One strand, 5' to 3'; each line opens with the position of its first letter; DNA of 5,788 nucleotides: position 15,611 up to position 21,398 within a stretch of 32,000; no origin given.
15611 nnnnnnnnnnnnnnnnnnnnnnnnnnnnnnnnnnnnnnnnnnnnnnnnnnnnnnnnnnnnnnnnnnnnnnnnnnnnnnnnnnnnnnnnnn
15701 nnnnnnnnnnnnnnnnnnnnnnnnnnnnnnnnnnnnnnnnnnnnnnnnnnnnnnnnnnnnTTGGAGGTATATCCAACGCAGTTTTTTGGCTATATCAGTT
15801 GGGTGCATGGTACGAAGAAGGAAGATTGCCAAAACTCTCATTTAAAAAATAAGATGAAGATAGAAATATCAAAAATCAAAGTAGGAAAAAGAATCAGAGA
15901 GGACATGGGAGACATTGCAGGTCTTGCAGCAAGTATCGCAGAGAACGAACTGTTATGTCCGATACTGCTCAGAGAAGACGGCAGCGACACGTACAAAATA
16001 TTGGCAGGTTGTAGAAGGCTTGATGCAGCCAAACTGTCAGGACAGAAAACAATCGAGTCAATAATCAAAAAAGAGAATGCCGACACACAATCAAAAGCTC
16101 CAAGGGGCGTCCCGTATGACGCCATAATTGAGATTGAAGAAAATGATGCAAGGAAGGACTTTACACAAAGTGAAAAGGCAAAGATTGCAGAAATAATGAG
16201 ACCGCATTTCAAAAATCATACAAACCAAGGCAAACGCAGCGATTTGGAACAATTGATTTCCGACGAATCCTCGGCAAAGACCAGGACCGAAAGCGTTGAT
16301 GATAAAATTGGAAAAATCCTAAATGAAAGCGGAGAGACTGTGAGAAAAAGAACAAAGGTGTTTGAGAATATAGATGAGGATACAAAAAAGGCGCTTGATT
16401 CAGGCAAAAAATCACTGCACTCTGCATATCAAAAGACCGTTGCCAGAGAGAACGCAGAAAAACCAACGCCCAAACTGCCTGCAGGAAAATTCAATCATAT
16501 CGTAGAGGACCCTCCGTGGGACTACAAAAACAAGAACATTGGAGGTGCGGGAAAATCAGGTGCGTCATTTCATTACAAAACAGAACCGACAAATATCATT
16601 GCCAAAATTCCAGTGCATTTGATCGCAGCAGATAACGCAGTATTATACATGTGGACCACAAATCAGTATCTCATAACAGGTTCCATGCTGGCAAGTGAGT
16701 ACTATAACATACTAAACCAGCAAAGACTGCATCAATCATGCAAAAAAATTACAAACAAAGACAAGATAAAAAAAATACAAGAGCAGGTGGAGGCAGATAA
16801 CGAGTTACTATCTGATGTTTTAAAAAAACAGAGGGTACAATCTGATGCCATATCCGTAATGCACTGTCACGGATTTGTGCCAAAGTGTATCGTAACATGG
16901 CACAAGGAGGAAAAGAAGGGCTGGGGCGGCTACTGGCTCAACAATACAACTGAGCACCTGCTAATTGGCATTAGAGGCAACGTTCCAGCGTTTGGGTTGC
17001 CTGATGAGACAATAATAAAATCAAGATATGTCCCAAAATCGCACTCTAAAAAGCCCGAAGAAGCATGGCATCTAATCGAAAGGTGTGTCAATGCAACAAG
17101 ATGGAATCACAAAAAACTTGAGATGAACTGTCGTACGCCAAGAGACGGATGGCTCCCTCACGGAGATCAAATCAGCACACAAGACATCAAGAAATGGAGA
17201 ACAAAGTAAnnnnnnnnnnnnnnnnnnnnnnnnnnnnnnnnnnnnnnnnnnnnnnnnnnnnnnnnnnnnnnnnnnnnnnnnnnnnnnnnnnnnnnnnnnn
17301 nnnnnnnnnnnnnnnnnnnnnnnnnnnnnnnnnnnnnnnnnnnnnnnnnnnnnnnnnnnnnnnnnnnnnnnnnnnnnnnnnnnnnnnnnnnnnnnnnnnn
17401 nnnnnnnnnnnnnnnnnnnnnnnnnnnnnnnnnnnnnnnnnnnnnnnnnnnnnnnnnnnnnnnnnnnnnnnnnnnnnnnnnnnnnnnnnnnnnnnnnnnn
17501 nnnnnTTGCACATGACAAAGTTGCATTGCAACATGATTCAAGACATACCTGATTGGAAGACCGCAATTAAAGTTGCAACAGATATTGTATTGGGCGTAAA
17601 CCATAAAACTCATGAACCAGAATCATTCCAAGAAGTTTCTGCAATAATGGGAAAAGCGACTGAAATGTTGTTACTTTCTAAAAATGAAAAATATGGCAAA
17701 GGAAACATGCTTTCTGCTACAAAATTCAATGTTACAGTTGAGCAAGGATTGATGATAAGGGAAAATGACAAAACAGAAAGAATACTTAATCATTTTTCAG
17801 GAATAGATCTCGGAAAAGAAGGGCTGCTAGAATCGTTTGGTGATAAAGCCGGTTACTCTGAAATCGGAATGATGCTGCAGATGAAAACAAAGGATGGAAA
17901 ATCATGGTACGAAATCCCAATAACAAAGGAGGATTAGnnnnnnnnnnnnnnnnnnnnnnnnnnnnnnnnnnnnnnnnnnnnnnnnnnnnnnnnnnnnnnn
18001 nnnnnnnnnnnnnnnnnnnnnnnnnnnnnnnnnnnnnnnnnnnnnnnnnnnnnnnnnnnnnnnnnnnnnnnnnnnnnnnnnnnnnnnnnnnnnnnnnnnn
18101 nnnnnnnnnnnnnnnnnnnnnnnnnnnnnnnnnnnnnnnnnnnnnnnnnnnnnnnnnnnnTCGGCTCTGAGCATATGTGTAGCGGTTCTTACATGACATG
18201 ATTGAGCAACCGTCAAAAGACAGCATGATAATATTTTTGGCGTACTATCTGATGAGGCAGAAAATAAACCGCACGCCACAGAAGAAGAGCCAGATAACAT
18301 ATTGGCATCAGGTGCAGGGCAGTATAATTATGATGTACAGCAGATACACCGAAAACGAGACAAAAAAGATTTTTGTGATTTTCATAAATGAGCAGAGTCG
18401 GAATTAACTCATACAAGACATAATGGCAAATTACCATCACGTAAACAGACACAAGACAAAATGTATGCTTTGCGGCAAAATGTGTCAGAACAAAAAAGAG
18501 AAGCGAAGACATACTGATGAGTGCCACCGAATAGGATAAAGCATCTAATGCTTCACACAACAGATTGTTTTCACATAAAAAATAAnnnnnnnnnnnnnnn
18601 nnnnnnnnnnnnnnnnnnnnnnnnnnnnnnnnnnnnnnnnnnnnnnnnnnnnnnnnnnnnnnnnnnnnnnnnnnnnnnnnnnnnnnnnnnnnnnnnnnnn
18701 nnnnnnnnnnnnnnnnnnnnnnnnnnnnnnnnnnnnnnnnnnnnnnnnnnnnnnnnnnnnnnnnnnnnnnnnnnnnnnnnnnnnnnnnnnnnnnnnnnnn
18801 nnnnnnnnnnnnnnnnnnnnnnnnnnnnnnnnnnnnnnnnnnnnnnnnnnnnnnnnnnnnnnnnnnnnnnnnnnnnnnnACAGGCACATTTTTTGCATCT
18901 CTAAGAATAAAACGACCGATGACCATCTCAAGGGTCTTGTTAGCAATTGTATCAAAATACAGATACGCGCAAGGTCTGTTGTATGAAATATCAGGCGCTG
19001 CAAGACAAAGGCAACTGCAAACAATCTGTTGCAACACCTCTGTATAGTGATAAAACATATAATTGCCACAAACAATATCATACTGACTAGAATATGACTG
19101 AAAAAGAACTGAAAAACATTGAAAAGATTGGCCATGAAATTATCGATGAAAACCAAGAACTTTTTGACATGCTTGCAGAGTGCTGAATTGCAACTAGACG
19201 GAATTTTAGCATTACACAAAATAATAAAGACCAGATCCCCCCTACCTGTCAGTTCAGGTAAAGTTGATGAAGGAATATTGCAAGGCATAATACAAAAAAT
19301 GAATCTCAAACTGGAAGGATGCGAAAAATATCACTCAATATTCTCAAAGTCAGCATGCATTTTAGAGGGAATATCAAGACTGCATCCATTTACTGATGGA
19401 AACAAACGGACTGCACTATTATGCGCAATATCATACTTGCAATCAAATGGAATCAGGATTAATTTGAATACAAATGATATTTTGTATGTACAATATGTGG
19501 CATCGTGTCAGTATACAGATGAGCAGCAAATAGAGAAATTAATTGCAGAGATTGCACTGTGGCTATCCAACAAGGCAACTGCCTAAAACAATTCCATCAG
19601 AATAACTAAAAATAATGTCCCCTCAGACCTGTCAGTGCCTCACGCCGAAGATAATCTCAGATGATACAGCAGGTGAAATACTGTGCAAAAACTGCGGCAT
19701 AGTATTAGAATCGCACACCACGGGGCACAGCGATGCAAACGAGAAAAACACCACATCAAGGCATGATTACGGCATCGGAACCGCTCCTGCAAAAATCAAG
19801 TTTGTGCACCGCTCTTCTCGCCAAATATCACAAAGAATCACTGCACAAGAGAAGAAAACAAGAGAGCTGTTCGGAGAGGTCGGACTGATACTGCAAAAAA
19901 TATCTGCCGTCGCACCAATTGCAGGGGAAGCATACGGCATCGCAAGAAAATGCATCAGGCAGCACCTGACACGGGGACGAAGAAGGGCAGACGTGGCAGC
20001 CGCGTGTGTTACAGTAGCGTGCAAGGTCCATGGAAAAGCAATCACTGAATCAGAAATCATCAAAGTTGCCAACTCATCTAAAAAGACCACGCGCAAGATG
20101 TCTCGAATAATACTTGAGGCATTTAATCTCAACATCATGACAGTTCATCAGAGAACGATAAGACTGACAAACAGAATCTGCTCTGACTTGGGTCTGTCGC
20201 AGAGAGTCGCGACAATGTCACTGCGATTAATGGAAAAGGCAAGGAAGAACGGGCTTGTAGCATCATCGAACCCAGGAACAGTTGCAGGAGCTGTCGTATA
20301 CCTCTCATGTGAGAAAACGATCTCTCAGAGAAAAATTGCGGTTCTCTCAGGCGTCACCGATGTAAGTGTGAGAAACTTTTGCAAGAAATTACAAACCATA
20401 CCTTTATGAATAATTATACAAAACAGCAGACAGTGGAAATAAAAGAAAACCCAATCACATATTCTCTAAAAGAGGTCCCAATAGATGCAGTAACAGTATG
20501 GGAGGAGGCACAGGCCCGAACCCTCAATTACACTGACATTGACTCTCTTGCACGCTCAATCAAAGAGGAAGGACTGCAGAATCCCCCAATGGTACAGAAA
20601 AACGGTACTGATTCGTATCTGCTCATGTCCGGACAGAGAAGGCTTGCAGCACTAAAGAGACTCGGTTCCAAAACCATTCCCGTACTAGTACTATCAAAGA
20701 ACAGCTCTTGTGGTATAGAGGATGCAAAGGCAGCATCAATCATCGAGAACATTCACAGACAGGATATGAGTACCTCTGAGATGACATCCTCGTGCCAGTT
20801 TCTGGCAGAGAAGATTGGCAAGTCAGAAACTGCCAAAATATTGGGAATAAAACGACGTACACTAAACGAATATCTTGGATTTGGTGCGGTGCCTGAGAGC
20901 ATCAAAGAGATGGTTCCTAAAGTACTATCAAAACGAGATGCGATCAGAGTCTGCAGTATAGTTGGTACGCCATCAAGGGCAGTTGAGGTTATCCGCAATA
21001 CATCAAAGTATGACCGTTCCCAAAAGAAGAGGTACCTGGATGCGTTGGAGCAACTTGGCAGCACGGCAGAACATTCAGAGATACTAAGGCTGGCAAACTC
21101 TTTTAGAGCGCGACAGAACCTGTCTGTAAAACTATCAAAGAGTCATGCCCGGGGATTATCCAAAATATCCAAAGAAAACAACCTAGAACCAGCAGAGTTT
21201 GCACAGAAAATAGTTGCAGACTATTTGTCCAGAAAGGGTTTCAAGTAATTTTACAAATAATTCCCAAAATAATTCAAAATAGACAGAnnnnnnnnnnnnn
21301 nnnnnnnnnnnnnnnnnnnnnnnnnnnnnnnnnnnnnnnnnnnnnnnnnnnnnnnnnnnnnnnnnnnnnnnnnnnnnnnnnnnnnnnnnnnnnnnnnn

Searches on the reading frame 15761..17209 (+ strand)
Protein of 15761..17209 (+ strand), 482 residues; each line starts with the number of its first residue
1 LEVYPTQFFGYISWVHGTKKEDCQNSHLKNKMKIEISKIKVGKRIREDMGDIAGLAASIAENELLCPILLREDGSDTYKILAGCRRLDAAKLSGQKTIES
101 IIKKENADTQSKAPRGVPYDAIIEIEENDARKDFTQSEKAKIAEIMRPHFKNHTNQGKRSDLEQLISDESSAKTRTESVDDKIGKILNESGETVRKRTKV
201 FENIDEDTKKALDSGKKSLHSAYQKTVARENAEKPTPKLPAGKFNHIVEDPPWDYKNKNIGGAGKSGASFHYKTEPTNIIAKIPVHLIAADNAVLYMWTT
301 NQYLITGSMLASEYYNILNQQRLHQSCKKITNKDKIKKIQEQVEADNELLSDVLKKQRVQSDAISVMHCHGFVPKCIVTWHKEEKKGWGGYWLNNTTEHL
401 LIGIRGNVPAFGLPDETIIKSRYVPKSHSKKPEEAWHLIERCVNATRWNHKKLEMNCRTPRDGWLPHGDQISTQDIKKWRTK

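Call 12: search_protein_families(library=pfam, proteins=[window:15761-17209:+], max_evalue=0.01)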
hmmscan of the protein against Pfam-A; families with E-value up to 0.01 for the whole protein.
window:15761-17209:+ (482 aa): 2 families
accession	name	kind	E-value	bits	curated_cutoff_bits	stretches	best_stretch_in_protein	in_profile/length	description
PF05063.20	MT-A70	-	3.1e-18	66.7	23.9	2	386-470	88-172/172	MT-A70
PF02195.25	ParB_N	-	1.4e-09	38.3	26.3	1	37-106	9-81/95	ParB N-terminal domain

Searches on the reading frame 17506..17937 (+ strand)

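Call 12: search_protein_families(library=pfam, proteins=[window:17506-17937:+], max_evalue=0.01)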
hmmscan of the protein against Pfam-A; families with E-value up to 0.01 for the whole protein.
window:17506-17937:+ (143 aa): 0 families

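Call 104: search_protein_families(library=phrogs, proteins=[window:17506-17937:+], max_evalue=0.001)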
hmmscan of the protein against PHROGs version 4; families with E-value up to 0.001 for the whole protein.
window:17506-17937:+ (143 aa): 1 family
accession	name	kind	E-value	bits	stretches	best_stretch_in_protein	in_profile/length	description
phrog_1485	-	unknown function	1.2e-07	32.4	1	34-132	12-107/238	-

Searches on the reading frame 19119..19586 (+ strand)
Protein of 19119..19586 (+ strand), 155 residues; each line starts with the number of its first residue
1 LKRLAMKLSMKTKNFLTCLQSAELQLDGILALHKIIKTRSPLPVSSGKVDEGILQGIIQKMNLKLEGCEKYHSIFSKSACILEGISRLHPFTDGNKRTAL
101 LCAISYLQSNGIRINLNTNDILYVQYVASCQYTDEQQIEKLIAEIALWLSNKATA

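Call 12: search_protein_families(library=pfam, proteins=[window:19119-19586:+], max_evalue=0.01)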
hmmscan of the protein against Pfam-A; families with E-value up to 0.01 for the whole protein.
window:19119-19586:+ (155 aa): 1 family
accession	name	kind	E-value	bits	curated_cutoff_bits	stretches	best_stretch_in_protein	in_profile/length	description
PF02661.23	Fic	-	9e-11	42.9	24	1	27-107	5-93/93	Fic/DOC family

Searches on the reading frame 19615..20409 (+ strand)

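Call 9: search_protein_families(library=pfam, proteins=[window:19615-20409:+], max_evalue=0.1)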
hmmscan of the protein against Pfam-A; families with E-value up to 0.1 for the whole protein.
window:19615-20409:+ (264 aa): 5 families
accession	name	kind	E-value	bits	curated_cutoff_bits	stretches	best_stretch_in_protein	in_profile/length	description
PF00382.24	TFIIB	-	1.3e-17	64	23.6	2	102-162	25-85/92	Transcription factor TFIIB repeat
PF08271.17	Zn_Ribbon_TF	-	0.00012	22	29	1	8-33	6-31/43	TFIIB zinc-binding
PF00134.28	Cyclin_N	-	0.013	15.7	23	1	116-174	65-126/127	Cyclin, N-terminal domain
PF18542.6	TFIIB_C_1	-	0.023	15.3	25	1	102-169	23-92/99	Transcription factor IIB C-terminal module 1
PF03412.21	Peptidase_C39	-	0.071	13.4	22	0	121-179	7-66/133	Peptidase C39 family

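Call 10: search_protein_families(library=phrogs, proteins=[window:19615-20409:+], max_evalue=0.1)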
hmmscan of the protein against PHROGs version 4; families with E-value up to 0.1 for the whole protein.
window:19615-20409:+ (264 aa): 4 families
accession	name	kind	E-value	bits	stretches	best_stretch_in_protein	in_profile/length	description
phrog_20431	-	unknown function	5.9e-18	66.3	1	7-262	2-284/293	-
phrog_38496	-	unknown function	0.025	15.5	1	152-214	20-82/123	-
phrog_17221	-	unknown function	0.029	15.4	1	12-32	29-49/51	-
phrog_8538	-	unknown function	0.076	14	0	4-33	22-51/138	-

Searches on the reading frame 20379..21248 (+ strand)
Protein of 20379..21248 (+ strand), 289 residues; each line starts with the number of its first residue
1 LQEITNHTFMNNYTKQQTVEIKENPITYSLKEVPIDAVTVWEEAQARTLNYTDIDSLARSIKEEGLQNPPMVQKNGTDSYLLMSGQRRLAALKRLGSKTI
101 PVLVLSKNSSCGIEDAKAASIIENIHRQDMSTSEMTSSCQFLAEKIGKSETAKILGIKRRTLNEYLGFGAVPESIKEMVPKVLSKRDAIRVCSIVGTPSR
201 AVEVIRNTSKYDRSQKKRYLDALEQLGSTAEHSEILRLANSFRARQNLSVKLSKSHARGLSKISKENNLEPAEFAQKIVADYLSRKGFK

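Call 9: search_protein_families(library=pfam, proteins=[window:20379-21248:+], max_evalue=0.1)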
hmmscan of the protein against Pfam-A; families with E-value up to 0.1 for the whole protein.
window:20379-21248:+ (289 aa): 4 families
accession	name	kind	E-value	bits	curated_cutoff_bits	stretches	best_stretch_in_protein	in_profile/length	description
PF02195.25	ParB_N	-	2.1e-11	44.1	26.3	1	30-126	3-95/95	ParB N-terminal domain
PF17762.8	HTH_ParB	-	0.0017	18.9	22.6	0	138-181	11-56/102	ParB HTH domain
PF02954.25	HTH_8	-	0.016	15.4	22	1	148-162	21-35/42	Bacterial regulatory protein, Fis family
PF07453.19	NUMOD1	-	0.049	14.3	22.8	0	148-166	19-37/37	NUMOD1 domain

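Call 10: search_protein_families(library=phrogs, proteins=[window:20379-21248:+], max_evalue=0.1)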
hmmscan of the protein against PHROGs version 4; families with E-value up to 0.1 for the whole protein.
window:20379-21248:+ (289 aa): 26 families (the best 25 are shown)
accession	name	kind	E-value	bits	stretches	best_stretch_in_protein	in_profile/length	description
phrog_3264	-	DNA, RNA and nucleotide metabolism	2.6e-22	80.9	1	11-177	32-193/337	ParB-like partition protein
phrog_4715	-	DNA, RNA and nucleotide metabolism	2.3e-20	73.5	1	11-181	126-314/630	ParB-like partition protein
phrog_3951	-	unknown function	1.1e-15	58.9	1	26-166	14-160/301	-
phrog_12047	-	DNA, RNA and nucleotide metabolism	2.1e-15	58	1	50-147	17-107/301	ParB-like partition nuclease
phrog_6218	-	DNA, RNA and nucleotide metabolism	3.7e-13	50.4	1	52-178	25-151/506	ParB-like partition protein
phrog_1033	-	DNA, RNA and nucleotide metabolism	5.6e-11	43.8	1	27-180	30-187/334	ParB-like partition protein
phrog_498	-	other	8e-09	35.6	1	12-108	17-110/633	DNA methyltransferase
phrog_620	-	DNA, RNA and nucleotide metabolism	3.8e-08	34.7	1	45-124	23-95/217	ParB-like partition protein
phrog_940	-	DNA, RNA and nucleotide metabolism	1.9e-07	31.6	1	33-130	9-98/388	nuclease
phrog_8071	-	DNA, RNA and nucleotide metabolism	9.8e-07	29.3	1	31-107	8-79/389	ParB-like partition protein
phrog_18056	-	DNA, RNA and nucleotide metabolism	6.4e-06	26.3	1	50-111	21-78/387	ParB-like partition nuclease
phrog_7783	-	unknown function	1.5e-05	24.9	1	47-216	18-191/634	-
phrog_15396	-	DNA, RNA and nucleotide metabolism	2.9e-05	25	1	45-110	18-79/258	ParB-like partition nuclease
phrog_723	-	DNA, RNA and nucleotide metabolism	3.7e-05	24.6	1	32-124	15-102/223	ParB-like partition protein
phrog_930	-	DNA, RNA and nucleotide metabolism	4.5e-05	24.4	1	43-124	19-93/223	ParB-like partition protein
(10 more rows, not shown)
